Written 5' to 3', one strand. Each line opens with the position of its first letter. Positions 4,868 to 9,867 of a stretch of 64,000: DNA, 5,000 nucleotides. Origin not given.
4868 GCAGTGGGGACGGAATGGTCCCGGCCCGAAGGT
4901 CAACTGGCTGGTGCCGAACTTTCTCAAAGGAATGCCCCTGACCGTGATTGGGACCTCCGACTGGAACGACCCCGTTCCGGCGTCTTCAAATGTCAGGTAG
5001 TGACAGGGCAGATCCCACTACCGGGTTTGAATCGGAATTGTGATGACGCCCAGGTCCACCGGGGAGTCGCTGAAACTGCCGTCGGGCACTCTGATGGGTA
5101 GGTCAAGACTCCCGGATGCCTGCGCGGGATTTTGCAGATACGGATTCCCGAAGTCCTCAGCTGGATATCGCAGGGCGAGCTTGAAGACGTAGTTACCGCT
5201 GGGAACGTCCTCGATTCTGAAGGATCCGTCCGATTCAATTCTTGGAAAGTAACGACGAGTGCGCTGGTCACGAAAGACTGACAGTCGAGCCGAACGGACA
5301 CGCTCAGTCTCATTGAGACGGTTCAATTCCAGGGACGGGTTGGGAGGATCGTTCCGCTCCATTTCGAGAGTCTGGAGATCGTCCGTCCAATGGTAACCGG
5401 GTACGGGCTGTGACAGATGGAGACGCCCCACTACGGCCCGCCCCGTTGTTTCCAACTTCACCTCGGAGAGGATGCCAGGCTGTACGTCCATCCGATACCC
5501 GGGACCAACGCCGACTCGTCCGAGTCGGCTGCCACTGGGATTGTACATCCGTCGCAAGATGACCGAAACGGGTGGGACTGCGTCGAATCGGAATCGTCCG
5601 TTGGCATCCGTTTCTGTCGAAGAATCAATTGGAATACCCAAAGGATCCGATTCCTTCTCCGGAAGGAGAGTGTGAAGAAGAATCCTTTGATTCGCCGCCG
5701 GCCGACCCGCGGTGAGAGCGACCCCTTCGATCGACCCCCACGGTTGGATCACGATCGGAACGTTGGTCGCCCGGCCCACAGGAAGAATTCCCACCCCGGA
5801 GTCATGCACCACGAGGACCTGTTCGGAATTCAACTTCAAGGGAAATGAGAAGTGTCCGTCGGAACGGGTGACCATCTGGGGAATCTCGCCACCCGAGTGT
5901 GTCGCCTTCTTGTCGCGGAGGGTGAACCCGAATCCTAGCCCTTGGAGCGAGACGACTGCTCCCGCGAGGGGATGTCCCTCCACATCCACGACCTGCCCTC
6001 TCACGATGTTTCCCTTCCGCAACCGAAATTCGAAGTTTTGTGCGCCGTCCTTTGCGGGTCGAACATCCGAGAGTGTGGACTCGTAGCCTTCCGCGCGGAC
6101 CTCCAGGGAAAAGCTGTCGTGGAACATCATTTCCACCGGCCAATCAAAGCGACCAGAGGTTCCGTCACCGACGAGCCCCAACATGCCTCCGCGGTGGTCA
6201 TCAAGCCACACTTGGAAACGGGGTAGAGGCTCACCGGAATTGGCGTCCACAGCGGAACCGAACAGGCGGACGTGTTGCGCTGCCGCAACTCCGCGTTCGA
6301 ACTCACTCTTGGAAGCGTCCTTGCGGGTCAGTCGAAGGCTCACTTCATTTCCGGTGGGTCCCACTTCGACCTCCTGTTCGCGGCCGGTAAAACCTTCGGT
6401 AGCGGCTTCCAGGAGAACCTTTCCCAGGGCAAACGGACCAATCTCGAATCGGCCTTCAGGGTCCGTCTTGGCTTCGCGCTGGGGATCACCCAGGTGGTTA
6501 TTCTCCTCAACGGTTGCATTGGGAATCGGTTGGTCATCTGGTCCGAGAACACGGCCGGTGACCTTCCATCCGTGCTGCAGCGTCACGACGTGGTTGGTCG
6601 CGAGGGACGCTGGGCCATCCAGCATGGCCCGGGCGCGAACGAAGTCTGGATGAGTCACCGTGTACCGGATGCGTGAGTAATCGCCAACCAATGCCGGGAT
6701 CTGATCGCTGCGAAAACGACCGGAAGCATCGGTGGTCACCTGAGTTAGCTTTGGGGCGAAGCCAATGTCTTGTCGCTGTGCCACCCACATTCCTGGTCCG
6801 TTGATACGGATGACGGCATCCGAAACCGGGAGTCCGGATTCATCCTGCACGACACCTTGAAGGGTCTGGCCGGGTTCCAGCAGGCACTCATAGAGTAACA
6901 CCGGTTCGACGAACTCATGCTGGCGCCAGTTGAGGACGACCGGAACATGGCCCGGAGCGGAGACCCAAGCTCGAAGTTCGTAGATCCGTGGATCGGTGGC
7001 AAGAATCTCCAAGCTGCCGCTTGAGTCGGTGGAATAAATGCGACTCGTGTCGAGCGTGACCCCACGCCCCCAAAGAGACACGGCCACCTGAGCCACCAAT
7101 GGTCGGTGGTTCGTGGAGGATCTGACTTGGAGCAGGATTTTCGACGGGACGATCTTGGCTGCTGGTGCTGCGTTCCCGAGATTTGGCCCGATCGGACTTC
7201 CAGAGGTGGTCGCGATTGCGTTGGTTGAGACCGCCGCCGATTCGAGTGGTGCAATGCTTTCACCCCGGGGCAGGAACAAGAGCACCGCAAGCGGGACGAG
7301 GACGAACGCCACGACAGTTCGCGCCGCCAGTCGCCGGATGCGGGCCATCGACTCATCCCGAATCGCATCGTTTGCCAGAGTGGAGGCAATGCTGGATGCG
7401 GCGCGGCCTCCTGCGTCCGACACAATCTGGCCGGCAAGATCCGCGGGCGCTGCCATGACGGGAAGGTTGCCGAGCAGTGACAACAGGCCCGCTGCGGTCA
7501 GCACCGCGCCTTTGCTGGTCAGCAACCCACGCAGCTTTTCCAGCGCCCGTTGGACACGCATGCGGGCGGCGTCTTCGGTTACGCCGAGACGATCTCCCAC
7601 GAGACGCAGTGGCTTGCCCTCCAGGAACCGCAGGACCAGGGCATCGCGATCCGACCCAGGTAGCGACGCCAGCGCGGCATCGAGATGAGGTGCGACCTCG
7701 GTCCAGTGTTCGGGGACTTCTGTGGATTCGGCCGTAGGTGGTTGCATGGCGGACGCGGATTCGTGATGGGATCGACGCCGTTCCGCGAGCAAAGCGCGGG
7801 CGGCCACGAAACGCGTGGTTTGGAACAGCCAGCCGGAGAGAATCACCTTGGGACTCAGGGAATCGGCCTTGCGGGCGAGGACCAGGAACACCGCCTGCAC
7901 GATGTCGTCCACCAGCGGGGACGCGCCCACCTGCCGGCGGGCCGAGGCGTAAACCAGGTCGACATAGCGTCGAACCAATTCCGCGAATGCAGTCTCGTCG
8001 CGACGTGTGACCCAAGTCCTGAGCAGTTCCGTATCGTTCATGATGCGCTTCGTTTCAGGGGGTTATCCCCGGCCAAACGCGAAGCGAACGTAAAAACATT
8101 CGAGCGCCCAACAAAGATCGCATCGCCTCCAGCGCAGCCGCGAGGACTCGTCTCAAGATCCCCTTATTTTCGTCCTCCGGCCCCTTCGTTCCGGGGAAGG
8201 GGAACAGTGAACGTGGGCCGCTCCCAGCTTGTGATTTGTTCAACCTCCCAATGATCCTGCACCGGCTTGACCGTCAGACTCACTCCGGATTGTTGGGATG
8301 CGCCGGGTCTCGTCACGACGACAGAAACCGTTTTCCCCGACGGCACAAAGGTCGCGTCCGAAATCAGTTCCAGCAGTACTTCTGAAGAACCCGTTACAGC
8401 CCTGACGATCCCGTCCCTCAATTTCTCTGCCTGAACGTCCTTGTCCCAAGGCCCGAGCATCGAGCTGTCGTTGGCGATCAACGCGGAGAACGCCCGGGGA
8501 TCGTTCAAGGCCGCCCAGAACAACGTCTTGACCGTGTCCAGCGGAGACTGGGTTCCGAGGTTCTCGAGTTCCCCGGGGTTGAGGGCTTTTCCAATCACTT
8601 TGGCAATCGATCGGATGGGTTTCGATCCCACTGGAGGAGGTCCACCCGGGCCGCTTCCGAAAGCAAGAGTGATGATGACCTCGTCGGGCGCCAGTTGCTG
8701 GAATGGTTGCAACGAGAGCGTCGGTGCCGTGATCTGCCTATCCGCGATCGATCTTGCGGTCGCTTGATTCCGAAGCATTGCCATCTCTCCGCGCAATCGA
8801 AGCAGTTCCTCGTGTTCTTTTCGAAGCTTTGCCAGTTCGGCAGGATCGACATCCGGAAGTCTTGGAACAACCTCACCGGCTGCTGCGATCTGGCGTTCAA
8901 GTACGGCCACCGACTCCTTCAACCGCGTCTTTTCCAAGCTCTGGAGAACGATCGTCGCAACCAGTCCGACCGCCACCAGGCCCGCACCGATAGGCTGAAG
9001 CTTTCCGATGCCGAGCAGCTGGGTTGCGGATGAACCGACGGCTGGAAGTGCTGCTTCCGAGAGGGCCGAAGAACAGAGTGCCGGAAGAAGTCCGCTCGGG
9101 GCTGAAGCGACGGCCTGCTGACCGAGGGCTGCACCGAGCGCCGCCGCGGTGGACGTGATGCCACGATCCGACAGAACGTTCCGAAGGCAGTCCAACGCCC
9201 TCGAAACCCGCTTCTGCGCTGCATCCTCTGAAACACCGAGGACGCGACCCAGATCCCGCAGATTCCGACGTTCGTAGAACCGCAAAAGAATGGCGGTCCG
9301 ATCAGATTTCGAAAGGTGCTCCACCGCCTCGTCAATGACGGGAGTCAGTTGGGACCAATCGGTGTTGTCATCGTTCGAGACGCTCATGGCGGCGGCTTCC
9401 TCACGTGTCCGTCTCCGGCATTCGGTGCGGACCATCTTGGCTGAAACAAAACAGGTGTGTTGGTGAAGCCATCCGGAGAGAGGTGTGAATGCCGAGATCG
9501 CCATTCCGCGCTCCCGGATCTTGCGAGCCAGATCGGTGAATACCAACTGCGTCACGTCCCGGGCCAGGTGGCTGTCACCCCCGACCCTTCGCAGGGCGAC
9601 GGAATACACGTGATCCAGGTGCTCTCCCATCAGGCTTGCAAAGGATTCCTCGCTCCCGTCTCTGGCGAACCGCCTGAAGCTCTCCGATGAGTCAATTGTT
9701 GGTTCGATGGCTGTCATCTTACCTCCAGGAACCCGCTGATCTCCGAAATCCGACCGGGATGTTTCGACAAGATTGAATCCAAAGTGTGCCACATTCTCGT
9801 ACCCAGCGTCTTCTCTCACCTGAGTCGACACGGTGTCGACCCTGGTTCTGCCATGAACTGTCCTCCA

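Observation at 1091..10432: Cluster of three ECF sigma factors covalently tethered to the membrane and to large extracytoplasmic domains, with paralogous small single-pass partners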

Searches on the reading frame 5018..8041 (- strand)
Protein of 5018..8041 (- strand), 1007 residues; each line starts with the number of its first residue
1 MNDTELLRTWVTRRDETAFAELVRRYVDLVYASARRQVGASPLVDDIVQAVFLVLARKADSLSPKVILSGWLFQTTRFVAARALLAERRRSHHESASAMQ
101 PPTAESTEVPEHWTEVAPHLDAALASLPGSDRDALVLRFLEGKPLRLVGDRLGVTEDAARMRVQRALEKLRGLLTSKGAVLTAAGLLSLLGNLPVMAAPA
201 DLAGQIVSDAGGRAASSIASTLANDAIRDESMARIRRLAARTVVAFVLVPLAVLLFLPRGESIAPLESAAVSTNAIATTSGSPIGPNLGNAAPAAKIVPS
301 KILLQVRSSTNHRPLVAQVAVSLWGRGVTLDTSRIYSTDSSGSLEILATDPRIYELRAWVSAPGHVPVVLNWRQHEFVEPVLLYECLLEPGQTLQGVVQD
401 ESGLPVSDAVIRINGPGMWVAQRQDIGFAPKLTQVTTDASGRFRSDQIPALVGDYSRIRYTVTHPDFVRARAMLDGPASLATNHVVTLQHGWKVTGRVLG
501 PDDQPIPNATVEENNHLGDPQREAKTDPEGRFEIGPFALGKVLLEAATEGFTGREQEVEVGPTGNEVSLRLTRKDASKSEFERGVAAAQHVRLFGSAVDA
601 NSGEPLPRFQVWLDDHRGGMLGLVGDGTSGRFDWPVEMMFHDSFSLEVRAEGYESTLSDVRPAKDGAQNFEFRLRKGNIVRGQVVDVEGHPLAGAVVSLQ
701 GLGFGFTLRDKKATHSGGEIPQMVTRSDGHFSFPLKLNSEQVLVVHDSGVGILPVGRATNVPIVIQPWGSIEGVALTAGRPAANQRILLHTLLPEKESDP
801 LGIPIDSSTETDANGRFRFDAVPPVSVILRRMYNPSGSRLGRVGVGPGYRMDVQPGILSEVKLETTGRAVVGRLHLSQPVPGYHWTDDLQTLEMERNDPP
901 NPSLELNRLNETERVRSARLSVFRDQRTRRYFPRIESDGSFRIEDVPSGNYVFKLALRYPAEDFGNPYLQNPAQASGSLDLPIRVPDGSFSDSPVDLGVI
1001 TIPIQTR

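Call 8: search_protein_families(library=pfam, proteins=[window:5018-8041:-], max_evalue=0.1)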
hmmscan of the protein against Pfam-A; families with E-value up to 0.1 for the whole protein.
window:5018-8041:- (1007 aa): 13 families
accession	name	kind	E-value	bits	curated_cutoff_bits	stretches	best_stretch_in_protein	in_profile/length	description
PF13620.12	CarboxypepD_reg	-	1.2e-37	128.5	32.3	4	494-565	2-74/82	Carboxypeptidase regulatory-like domain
PF13715.12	CarbopepD_reg_2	-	1.9e-14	53.9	32.2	1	494-574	1-79/88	CarboxypepD_reg-like domain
PF04545.22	Sigma70_r4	-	2e-10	40.4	24.1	1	123-171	1-49/50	Sigma-70, region 4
PF20598.4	DUF6795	-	1.1e-09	39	27.4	0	771-822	1-46/103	Domain of unknown function (DUF6795)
PF04542.20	Sigma70_r2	-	2.5e-08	34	24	1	22-89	1-70/71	Sigma-70 region 2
PF10670.15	DUF4198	-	3.6e-08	34.2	34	0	484-549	139-208/209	Domain of unknown function (DUF4198)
PF08281.18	Sigma70_r4_2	-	3.6e-08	33.4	25.7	1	120-170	4-54/54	Sigma-70, region 4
PF02369.22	Big_1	-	4.1e-05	24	34.9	0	678-719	19-61/93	Bacterial Ig-like domain (group 1)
PF00775.27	Dioxygenase_C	-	4.9e-05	23.3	27.3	0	679-699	31-51/182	Dioxygenase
PF15976.11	CooC_C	-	0.0018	18.7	29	0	488-514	13-39/93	CS1-pili formation C-terminal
PF25020.1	TTR_TEN1-4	-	0.0035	17.7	27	1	677-710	6-40/86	Teneurin TTR-like domain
PF09430.16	EMC7_beta-sandw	-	0.0038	17.9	26.6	1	919-955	11-45/122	ER membrane protein complex subunit 7, beta-sandwich domain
PF14686.12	fn3_3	-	0.011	15.9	24.4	0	929-952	25-48/75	Polysaccharide lyase family 4, domain II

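Call 9: search_protein_families(library=ncbifam, proteins=[window:5018-8041:-], max_evalue=0.1)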
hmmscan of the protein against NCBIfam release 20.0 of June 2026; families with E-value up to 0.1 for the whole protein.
window:5018-8041:- (1007 aa): 55 families (the best 25 are shown)
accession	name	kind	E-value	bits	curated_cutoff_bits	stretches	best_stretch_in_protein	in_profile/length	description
TIGR02937.1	sigma70-ECF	superfamily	1e-20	74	42.9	1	18-172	2-163/165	sigma-70 family RNA polymerase sigma factor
NF009166.1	PRK12513.1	equivalog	5e-18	65.5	206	1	2-177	8-189/193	RNA polymerase sigma factor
TIGR02959.1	SigZ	equivalog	1.6e-16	60.6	168.65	1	35-175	13-149/170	RNA polymerase sigma factor SigZ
TIGR02989.1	Sig-70_gvs1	subfamily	1.9e-13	50.6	124.55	1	18-171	2-155/158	RNA polymerase sigma-70 factor, Rhodopirellula/Verrucomicrobium family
NF007225.0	PRK09643.1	equivalog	2.3e-13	50.3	190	1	2-175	13-183/204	RNA polymerase sigma factor SigM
NF007222.0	PRK09640.1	equivalog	5.3e-13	48.9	194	1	17-175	26-183/188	RNA polymerase sigma factor SigX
NF007215.0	PRK09637.1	equivalog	1e-12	48.4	212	1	34-175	18-155/181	RNA polymerase sigma factor SigZ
NF009172.0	PRK12519.1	subfamily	1.1e-12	47.9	222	1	3-175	16-190/194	RNA polymerase sigma factor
NF009168.0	PRK12515.1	subfamily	1.3e-12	47.6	236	1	5-179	11-184/189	RNA polymerase sigma factor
NF009171.0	PRK12518.1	equivalog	1.4e-12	47.9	208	1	10-179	20-189/191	RNA polymerase sigma factor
TIGR02983.1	SigE-fam_strep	subfamily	1.6e-12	47.6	141.55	1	15-175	4-159/162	SigE family RNA polymerase sigma factor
NF004113.0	PRK05602.1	equivalog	2.1e-12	47.1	208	1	2-177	31-204/211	RNA polymerase sigma factor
TIGR02985.1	Sig70_bacteroi1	subfamily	3.4e-12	46.9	126.4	1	18-172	2-160/162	RNA polymerase sigma-70 factor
TIGR02984.1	Sig-70_plancto1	subfamily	4e-11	42.8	183.75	1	112-174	126-188/189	RNA polymerase sigma-70 factor, Planctomycetaceae-specific subfamily 1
NF008888.0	PRK11922.1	equivalog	2.7e-10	40.2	204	1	3-175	17-197/231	RNA polymerase sigma factor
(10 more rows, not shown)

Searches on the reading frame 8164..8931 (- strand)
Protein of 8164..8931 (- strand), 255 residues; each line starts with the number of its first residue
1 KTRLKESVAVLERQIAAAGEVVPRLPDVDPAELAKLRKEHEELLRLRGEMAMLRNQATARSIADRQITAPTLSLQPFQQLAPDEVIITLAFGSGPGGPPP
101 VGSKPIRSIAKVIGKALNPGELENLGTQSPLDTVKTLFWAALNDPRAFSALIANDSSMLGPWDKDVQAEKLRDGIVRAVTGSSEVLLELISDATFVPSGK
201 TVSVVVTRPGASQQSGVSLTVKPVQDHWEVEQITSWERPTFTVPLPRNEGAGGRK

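Call 71: search_protein_representatives(protein=window:8164-8931:-)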
Query: 255 residues. Proteins with E-value up to 0.001 (for the whole library): 12; up to 1e-10: 5; up to 1e-30: 2. The best 12 are listed.
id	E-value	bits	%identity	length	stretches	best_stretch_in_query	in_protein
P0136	1.6e-159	545.0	100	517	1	1-255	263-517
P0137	6.4e-34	133.8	39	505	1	12-234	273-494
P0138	2.1e-24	102.6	39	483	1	36-235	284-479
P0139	1.2e-17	80.4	32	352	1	36-233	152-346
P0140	1.1e-13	67.5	51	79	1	179-252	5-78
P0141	3.0e-06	43.1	41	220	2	27-71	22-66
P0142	3.3e-05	39.7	34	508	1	10-230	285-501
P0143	2.3e-04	37.0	40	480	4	15-52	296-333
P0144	3.7e-04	36.3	30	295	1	24-172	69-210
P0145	6.1e-04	35.6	45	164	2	2-64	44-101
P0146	6.9e-04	35.4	51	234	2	26-58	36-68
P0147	9.9e-04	34.9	43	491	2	17-61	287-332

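Call 83: predict_structure(alignment_id=A7)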
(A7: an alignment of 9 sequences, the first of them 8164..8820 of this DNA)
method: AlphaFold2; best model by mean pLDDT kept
length: 218 residues; sequences in the alignment: 9
mean_pLDDT: 61.6   pTM: 0.50
mean pLDDT of the five models: 61.6, 61.4, 58.0, 57.0, 51.0
residues with pLDDT >= 90: 16; 70-90: 68; 50-70: 57; < 50: 77
segments of 3 or more residues with pLDDT < 50: 30-78, 154-160, 204-218
pLDDT, mean of each block of 10 residues (from residue 1): 93 93 70 35 29 31 36 40 76 82 85 73 62 73 56 46 65 65 79 72 44 48
secondary structure, 60 per line:
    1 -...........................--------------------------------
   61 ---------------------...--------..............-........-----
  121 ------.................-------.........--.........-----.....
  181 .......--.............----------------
elements in order: H2-28 H93-106 H108-114 H127-143 E151-159 E162-170 E176-187 E190-202

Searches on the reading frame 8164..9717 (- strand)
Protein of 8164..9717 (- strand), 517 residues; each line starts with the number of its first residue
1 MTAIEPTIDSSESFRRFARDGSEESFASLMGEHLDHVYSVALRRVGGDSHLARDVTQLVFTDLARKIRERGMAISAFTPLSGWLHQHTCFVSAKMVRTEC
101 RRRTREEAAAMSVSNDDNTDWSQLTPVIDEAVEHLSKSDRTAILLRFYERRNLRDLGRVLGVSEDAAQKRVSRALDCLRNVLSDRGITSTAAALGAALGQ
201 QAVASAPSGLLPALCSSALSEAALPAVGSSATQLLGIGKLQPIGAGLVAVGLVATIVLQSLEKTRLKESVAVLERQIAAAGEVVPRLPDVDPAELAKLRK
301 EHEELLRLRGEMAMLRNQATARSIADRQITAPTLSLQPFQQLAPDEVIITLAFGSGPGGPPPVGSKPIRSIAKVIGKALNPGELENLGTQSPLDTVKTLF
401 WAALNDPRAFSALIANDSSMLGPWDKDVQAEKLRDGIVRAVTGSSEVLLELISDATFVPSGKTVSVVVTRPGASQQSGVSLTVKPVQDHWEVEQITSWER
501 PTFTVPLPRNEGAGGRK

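Call 8: search_protein_families(library=pfam, proteins=[window:8164-9717:-], max_evalue=0.1)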
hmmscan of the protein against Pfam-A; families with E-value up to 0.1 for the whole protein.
window:8164-9717:- (517 aa): 5 families
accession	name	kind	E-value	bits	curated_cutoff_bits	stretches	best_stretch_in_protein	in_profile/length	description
PF04545.22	Sigma70_r4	-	6.4e-08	32.4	24.1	1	132-180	2-50/50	Sigma-70, region 4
PF08281.18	Sigma70_r4_2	-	8e-08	32.2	25.7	1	128-177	4-53/54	Sigma-70, region 4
PF04542.20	Sigma70_r2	-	0.0015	18.7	24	1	30-77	2-52/71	Sigma-70 region 2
PF13936.12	HTH_38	-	0.016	15.3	27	0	134-163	4-33/44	Helix-turn-helix domain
PF13404.12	HTH_AsnC-type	-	0.035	14.4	27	1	150-173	17-40/42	AsnC-type helix-turn-helix domain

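Call 9: search_protein_families(library=ncbifam, proteins=[window:8164-9717:-], max_evalue=0.1)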
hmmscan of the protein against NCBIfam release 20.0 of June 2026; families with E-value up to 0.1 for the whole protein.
window:8164-9717:- (517 aa): 46 families (the best 25 are shown)
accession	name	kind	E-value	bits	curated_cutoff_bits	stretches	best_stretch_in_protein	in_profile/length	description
TIGR02937.1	sigma70-ECF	superfamily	6.6e-13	48.6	42.9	1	25-181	2-164/165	sigma-70 family RNA polymerase sigma factor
NF007229.0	PRK09647.1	equivalog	3.9e-12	46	265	1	24-190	44-210/220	RNA polymerase sigma factor SigE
TIGR02983.1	SigE-fam_strep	subfamily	9.6e-12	45.1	141.55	1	21-182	3-158/162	SigE family RNA polymerase sigma factor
NF009166.1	PRK12513.1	equivalog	2.3e-11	43.8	206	1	15-185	14-189/193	RNA polymerase sigma factor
NF004113.0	PRK05602.1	equivalog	1e-10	41.6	208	1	19-188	40-207/211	RNA polymerase sigma factor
NF007227.0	PRK09645.1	subfamily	6.6e-10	39.2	202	1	20-188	9-176/177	sigma-70 family RNA polymerase sigma factor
TIGR02952.1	Sig70_famx2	equivalog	1.9e-09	37.6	206.45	1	18-181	5-169/170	ECF subfamily RNA polymerase sigma factor, BldN family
NF009168.0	PRK12515.1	subfamily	2.5e-09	36.9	236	1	20-191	18-188/189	RNA polymerase sigma factor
TIGR02985.1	Sig70_bacteroi1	subfamily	1.4e-08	35.1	126.4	1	25-182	2-162/162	RNA polymerase sigma-70 factor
NF007216.0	PRK09638.1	equivalog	2.5e-08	33.9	194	1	17-186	11-178/180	RNA polymerase sigma factor SigY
TIGR02959.1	SigZ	equivalog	3.8e-08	33.3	168.65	1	48-184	18-150/170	RNA polymerase sigma factor SigZ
TIGR02948.1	SigW_bacill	equivalog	4.8e-08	33.3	243.1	1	18-183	12-185/187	RNA polymerase sigma factor SigW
NF058625.1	sigma_PG0214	equivalog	4.8e-08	32.9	130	1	24-182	4-161/170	GFO_1088 family ECF-type sigma factor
NF007223.0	PRK09641.1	equivalog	5.7e-08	32.8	209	1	18-184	12-186/187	RNA polymerase sigma factor SigW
NF053879.1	RNAPolSigSigVBac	equivalog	8.1e-08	32.1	190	1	23-184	3-157/160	RNA polymerase sigma factor SigV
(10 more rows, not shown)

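Call 51: search_protein_families(library=pfam, alignment_id=A3, max_evalue=0.001)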
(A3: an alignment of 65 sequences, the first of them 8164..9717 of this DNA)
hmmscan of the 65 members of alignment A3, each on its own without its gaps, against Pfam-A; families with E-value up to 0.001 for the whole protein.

A. member 1, window:8164-9717:- (517 aa): 2 families
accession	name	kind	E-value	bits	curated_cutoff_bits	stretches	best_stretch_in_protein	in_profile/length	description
PF04545.22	Sigma70_r4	-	6.4e-08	32.4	24.1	1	132-180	2-50/50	Sigma-70, region 4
PF08281.18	Sigma70_r4_2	-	8e-08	32.2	25.7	1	128-177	4-53/54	Sigma-70, region 4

B. families by the number of members that match (of 65 scanned): 25 families
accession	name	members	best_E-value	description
PF04545.22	Sigma70_r4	65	1.1e-12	Sigma-70, region 4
PF08281.18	Sigma70_r4_2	65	3.9e-12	Sigma-70, region 4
PF04542.20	Sigma70_r2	64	1.5e-12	Sigma-70 region 2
PF13620.12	CarboxypepD_reg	11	7.8e-41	Carboxypeptidase regulatory-like domain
PF13715.12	CarbopepD_reg_2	11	1.1e-17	CarboxypepD_reg-like domain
PF02369.22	Big_1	10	3.1e-13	Bacterial Ig-like domain (group 1)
PF00775.27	Dioxygenase_C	10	4.5e-08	Dioxygenase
PF24107.1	DUF7382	9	5.9e-09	Domain of unknown function (DUF7382)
PF20598.4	DUF6795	6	6.5e-08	Domain of unknown function (DUF6795)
PF13404.12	HTH_AsnC-type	6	0.00016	AsnC-type helix-turn-helix domain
PF03544.19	TonB_C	5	2.8e-21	Gram-negative bacterial TonB protein C-terminal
PF10670.15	DUF4198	4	5.9e-15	Domain of unknown function (DUF4198)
PF25020.1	TTR_TEN1-4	4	1.6e-05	Teneurin TTR-like domain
PF00263.26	Secretin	3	4.2e-11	Bacterial type II and III secretion system protein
PF15976.11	CooC_C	3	5.7e-06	CS1-pili formation C-terminal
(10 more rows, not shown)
